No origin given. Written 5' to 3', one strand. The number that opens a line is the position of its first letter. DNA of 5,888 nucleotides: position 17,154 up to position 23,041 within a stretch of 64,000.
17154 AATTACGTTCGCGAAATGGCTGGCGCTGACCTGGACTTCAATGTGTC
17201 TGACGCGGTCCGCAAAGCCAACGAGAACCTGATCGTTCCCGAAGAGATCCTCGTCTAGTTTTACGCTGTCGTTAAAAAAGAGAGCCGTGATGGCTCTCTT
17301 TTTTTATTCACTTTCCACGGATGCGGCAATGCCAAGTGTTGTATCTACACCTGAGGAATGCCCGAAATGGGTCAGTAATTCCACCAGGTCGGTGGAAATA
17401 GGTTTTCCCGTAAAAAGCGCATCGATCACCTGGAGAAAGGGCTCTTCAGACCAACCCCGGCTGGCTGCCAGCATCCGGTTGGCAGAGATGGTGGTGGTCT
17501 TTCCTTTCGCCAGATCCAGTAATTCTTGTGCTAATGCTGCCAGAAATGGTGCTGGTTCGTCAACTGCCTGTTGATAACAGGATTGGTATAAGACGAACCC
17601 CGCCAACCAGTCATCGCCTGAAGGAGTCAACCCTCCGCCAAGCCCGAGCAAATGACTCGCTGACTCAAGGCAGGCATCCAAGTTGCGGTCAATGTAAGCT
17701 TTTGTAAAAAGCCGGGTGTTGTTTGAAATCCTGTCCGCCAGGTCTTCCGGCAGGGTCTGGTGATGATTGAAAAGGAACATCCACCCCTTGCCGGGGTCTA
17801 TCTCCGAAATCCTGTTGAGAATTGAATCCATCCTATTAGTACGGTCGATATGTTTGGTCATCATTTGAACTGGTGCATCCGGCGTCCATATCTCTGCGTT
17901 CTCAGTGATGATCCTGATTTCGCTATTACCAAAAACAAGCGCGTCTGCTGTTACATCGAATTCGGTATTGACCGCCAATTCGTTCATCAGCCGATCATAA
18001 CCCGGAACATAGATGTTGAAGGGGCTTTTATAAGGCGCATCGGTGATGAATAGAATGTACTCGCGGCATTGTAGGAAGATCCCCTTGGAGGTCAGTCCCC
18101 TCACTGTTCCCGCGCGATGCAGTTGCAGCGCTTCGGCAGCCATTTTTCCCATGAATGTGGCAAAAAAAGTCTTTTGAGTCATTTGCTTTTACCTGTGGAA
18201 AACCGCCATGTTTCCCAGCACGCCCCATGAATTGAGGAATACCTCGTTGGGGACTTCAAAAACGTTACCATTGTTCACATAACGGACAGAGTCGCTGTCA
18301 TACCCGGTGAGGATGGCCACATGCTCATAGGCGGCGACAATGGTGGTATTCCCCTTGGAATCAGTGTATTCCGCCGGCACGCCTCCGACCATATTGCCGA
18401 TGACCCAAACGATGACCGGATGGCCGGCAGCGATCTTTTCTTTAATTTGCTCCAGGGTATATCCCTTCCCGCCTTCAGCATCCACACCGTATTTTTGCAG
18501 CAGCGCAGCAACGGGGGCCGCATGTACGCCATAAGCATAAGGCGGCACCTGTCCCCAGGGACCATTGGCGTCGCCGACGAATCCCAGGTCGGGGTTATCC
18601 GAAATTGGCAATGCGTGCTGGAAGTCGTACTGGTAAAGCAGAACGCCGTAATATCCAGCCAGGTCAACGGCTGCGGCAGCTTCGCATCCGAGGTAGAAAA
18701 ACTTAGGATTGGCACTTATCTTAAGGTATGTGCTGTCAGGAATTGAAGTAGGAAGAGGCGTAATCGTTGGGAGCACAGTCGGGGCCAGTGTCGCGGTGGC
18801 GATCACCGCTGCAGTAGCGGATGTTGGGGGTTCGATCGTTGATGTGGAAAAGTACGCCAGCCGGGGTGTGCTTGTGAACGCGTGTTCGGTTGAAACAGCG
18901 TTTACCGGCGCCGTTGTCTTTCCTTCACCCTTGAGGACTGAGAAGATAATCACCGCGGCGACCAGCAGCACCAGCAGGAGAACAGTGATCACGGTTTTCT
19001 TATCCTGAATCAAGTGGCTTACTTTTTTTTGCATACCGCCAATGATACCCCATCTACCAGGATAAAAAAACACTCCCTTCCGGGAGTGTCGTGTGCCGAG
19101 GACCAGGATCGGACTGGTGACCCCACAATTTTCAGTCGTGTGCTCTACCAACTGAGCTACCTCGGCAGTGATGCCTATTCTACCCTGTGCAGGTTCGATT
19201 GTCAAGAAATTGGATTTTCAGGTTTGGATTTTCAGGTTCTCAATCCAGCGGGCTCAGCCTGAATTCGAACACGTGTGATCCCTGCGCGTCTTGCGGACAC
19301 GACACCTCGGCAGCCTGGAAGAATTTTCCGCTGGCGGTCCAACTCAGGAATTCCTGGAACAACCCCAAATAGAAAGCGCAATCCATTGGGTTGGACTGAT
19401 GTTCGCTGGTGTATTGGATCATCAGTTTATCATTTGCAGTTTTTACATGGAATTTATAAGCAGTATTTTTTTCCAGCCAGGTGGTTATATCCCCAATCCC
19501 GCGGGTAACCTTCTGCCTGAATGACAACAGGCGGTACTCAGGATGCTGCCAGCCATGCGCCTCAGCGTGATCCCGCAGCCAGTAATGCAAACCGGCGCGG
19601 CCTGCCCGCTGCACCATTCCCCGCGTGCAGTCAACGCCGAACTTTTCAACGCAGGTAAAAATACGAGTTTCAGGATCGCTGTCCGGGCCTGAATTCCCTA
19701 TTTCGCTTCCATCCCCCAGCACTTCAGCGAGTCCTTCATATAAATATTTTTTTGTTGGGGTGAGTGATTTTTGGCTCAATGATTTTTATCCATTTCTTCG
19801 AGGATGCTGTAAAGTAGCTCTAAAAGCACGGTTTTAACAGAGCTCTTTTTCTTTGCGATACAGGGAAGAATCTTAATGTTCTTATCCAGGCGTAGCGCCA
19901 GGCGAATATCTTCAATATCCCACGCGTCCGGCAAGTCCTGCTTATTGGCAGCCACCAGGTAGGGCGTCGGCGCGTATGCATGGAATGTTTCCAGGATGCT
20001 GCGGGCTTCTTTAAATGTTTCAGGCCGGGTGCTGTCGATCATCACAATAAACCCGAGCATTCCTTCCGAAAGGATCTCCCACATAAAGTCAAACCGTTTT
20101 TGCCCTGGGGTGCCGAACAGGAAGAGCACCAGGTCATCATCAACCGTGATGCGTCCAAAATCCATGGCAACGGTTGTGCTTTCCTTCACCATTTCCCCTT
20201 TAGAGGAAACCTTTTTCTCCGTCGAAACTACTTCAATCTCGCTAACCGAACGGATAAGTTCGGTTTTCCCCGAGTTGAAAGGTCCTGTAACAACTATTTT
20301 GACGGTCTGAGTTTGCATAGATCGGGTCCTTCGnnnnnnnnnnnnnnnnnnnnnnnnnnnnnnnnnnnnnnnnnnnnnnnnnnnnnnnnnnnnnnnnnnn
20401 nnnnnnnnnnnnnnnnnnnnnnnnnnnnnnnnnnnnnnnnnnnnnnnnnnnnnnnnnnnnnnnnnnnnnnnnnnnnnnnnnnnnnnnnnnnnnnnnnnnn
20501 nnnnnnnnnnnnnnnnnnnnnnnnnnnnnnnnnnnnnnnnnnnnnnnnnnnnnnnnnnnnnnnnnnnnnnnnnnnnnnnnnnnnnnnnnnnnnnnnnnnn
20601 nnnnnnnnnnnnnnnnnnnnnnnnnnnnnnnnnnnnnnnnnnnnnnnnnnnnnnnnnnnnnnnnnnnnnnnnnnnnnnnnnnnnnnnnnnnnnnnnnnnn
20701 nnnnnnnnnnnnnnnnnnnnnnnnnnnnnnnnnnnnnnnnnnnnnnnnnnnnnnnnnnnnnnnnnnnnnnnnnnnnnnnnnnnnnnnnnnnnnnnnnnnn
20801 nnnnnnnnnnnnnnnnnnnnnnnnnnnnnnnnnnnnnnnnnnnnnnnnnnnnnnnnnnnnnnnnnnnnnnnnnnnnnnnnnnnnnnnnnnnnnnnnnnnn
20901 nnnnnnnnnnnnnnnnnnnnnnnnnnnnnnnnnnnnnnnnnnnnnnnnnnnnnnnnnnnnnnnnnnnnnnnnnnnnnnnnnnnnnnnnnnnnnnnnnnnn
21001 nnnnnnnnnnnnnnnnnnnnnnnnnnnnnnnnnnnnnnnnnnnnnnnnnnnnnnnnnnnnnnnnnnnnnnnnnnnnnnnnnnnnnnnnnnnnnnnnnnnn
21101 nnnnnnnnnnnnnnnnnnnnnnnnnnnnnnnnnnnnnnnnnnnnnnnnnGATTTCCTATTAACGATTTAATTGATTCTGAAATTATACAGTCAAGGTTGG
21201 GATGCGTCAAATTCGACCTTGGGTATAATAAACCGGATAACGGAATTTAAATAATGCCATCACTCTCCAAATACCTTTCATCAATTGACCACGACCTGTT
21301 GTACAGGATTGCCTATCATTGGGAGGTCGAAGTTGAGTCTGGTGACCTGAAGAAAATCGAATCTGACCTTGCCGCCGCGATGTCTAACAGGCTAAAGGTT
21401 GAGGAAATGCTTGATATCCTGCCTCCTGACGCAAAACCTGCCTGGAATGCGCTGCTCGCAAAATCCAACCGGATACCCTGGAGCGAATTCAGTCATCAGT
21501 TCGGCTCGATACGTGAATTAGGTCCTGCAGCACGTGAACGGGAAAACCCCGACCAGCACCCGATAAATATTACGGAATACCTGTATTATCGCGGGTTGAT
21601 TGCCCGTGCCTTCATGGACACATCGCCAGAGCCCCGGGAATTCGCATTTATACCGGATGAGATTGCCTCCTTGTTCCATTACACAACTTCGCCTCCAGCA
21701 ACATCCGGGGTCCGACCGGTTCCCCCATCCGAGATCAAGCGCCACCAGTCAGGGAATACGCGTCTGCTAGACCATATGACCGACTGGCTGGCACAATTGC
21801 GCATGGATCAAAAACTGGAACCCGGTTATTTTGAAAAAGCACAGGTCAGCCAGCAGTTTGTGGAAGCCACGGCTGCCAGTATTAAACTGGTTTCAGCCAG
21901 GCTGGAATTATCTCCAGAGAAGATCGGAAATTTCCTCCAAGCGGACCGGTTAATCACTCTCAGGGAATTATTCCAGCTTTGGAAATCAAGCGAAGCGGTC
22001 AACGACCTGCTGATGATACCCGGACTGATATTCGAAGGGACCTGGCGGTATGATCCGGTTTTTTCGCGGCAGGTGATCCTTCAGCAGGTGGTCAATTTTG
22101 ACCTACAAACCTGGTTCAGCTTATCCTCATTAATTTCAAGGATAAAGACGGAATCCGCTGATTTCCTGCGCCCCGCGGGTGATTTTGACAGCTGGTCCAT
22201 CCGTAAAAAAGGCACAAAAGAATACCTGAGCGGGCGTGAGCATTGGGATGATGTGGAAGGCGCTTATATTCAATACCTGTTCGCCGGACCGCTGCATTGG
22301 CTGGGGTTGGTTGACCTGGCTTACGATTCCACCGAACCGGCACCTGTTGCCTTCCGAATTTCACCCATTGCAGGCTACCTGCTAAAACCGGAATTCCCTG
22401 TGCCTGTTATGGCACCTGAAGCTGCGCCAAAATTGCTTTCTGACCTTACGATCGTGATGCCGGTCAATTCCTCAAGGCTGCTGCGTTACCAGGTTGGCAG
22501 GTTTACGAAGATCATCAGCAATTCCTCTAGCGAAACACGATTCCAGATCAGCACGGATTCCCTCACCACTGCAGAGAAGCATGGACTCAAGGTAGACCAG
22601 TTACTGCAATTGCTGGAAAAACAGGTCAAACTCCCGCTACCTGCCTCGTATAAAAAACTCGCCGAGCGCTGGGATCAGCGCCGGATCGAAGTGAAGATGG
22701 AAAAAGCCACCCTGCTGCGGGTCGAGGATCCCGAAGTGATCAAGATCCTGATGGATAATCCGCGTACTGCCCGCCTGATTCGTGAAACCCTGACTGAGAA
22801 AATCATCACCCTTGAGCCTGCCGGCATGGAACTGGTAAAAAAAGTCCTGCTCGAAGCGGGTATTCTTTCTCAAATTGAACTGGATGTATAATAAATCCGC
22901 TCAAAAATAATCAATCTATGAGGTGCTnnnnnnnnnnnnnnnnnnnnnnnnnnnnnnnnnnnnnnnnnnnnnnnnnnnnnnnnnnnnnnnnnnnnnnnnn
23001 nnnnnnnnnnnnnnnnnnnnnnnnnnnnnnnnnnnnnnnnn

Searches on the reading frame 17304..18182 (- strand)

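Call 85: search_protein_families(library=pfam, proteins=[window:17304-18182:-], max_evalue=0.0001)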
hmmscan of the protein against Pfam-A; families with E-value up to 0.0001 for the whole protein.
window:17304-18182:- (292 aa): 1 family
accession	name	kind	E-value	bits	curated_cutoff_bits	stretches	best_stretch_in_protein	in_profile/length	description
PF11392.14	AllH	-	2e-20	73.9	25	1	178-287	1-107/109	Oxamate carbamoyltransferase subunit AllH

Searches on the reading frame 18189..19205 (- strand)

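Call 85: search_protein_families(library=pfam, proteins=[window:18189-19205:-], max_evalue=0.0001)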
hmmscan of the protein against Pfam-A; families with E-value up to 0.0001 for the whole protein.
window:18189-19205:- (338 aa): 1 family
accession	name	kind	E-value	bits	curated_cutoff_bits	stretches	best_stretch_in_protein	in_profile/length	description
PF13529.12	Peptidase_C39_2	-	2.7e-13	51.1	24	1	173-310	15-139/143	Peptidase_C39 like family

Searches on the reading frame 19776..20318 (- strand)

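Call 85: search_protein_families(library=pfam, proteins=[window:19776-20318:-], max_evalue=0.0001)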
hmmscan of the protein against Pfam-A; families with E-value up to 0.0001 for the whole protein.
window:19776-20318:- (180 aa): 5 families
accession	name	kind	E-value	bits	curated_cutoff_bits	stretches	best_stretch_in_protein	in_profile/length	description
PF03029.23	ATP_bind_1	-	4.2e-18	66.4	27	1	10-152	1-194/240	Conserved hypothetical ATP binding protein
PF00025.27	Arf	-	1.5e-10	41.3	22.3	1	3-163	12-165/174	ADP-ribosylation factor family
PF00071.28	Ras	-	2.2e-10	40.8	21.6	1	7-172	1-160/162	Ras family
PF09439.16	SRPRB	-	2.7e-05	24.1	25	1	6-160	4-148/178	Signal recognition particle receptor beta subunit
PF08477.19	Roc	-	3.8e-05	24.4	27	1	7-128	1-119/119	Ras of Complex, Roc, domain of DAPkinase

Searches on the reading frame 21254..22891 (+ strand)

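Call 7: search_protein_families(library=pfam, proteins=[window:21254-22891:+])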
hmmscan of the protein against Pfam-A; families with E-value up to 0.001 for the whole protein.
window:21254-22891:+ (545 aa): 1 family
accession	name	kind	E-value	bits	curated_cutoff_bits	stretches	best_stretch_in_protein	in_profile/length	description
PF13625.11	Helicase_C_3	-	7.8e-12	45.7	34.2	1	396-509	5-120/125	Helicase conserved C-terminal domain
